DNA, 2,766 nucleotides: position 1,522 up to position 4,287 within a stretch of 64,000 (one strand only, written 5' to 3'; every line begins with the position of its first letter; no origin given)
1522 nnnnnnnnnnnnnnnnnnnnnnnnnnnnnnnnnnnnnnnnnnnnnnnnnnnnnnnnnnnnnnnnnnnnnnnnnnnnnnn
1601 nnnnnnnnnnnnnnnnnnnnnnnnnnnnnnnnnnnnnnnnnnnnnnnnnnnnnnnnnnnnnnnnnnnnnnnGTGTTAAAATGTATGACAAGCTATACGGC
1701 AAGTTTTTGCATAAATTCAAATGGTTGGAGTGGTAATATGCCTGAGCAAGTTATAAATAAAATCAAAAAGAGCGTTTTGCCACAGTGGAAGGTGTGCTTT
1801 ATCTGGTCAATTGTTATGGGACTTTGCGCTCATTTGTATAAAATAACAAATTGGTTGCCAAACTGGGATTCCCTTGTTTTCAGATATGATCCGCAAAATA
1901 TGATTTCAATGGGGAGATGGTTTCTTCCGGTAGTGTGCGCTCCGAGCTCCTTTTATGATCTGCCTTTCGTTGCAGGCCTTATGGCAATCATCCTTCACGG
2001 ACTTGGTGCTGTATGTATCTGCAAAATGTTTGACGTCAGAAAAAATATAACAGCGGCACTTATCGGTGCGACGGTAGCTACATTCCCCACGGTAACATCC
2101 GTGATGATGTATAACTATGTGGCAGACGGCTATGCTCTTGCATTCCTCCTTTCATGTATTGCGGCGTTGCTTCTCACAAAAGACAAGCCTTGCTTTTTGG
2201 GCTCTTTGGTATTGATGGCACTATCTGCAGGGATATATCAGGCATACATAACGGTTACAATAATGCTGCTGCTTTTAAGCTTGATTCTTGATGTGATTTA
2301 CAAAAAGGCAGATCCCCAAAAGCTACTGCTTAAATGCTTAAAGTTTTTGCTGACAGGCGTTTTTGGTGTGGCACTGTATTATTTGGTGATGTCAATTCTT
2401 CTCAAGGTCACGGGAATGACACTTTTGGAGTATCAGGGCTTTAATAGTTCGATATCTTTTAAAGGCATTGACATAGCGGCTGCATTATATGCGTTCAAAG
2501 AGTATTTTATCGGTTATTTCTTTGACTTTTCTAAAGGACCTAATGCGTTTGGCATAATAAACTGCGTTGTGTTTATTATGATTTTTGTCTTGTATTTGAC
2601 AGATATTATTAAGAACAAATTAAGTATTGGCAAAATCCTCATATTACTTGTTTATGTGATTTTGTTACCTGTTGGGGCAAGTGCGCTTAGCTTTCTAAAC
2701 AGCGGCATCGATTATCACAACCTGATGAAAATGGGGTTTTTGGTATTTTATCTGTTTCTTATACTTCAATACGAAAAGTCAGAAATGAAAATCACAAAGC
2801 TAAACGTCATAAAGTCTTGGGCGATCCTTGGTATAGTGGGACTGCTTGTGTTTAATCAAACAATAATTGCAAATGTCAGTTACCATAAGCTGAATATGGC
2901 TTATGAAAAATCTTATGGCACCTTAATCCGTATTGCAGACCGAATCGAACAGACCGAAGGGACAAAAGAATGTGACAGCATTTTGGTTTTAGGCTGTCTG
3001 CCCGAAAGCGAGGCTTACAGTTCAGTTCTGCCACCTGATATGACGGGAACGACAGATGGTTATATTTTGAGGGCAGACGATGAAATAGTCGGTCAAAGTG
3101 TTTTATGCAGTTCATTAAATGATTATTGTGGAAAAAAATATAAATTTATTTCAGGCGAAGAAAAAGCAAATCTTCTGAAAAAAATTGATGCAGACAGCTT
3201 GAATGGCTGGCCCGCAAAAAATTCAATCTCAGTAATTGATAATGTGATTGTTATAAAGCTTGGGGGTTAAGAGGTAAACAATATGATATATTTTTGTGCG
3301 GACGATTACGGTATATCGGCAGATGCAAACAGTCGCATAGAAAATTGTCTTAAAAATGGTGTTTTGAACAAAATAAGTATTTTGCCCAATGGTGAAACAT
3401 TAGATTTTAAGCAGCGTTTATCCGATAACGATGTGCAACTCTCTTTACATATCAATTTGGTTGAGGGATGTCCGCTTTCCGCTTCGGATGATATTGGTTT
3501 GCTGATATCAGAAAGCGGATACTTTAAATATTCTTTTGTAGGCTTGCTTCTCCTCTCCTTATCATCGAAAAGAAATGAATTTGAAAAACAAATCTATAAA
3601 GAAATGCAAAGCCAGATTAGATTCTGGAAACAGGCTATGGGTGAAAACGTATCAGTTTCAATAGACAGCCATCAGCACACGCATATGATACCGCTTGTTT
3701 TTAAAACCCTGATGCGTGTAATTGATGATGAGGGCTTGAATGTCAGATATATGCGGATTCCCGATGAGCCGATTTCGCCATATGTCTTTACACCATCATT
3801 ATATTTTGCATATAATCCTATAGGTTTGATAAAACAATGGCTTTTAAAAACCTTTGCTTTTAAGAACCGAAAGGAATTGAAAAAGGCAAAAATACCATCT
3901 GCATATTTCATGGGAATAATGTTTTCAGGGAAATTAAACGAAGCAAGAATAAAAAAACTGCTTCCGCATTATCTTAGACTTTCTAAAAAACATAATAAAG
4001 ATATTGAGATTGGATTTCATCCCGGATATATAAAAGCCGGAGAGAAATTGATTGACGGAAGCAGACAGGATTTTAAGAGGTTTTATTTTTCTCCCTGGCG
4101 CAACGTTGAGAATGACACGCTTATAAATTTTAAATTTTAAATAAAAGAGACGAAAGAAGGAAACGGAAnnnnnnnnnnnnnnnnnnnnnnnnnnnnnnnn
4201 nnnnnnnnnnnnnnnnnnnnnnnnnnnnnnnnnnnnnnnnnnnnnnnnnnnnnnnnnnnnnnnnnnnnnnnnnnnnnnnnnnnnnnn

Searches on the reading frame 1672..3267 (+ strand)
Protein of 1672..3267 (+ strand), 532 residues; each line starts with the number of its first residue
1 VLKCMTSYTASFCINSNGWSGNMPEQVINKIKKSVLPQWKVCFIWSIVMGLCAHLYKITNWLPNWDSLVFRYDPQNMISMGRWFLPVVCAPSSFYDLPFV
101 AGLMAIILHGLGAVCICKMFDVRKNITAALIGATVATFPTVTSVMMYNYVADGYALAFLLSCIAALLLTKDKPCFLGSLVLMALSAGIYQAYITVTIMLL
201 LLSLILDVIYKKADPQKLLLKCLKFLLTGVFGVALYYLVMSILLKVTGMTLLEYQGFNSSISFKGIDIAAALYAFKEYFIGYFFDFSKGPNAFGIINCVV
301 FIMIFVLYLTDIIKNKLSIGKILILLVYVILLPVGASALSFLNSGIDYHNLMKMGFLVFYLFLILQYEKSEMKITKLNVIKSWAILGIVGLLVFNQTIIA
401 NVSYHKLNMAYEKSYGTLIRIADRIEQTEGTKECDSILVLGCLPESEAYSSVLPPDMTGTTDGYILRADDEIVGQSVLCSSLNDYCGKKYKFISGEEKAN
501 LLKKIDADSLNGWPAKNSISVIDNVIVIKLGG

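Call 37: search_protein_families(library=pfam, proteins=[window:1672-3267:+], max_evalue=0.0001)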
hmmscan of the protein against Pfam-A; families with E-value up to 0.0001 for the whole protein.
window:1672-3267:+ (532 aa): 1 family
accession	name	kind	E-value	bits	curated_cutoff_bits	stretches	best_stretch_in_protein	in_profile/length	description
PF14264.12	Glucos_trans_II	-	1.8e-45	155.9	30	1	56-364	2-315/317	Glucosyl transferase GtrII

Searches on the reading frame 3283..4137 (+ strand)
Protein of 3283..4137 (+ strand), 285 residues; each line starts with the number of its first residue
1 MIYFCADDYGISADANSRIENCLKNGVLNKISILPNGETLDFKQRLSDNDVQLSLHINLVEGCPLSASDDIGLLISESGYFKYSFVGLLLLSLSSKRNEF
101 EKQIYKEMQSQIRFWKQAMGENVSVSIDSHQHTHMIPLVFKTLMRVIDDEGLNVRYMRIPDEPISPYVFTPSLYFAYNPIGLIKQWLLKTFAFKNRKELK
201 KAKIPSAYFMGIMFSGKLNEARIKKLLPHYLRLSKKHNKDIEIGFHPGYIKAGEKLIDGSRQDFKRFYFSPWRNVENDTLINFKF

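Call 37: search_protein_families(library=pfam, proteins=[window:3283-4137:+], max_evalue=0.0001)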
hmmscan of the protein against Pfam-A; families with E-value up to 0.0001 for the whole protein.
window:3283-4137:+ (285 aa): 1 family
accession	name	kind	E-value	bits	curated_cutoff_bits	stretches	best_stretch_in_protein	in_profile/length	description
PF04794.17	YdjC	-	1.3e-32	114.1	29.7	1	2-280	2-255/266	YdjC-like protein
